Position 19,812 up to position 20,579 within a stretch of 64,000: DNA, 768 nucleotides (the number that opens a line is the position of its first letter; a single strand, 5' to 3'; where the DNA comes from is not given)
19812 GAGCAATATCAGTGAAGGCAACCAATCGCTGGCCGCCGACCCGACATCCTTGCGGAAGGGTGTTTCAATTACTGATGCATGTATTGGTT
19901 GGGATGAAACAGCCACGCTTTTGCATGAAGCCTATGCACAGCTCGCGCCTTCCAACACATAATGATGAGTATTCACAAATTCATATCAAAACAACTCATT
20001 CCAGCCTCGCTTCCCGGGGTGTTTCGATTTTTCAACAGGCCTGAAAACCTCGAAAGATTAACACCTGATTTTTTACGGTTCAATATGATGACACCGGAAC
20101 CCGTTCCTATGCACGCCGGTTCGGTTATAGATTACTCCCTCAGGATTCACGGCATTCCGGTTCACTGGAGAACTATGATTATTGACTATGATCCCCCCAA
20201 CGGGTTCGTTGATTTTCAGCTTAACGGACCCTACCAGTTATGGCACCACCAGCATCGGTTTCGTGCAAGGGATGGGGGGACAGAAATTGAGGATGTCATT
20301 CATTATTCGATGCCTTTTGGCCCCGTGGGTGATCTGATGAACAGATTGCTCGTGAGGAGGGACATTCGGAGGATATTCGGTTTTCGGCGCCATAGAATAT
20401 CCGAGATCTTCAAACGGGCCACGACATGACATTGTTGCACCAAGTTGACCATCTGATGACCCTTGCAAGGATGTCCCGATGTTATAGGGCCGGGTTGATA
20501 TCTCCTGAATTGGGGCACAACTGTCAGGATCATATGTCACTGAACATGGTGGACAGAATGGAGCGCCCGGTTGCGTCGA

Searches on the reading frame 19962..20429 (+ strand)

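Call 6: search_protein_families(library=pfam, proteins=[window:19962-20429:+], max_evalue=0.01)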
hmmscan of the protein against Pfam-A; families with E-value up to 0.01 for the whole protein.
window:19962-20429:+ (155 aa): 2 families
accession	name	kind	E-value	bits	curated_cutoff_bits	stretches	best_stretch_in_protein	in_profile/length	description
PF10604.15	Polyketide_cyc2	-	4.1e-05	24.3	27.4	1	6-137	3-132/142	Polyketide cyclase / dehydrase and lipid transport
PF03364.25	Polyketide_cyc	-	7.1e-05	23.5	23.4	1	13-137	1-120/126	Polyketide cyclase / dehydrase and lipid transport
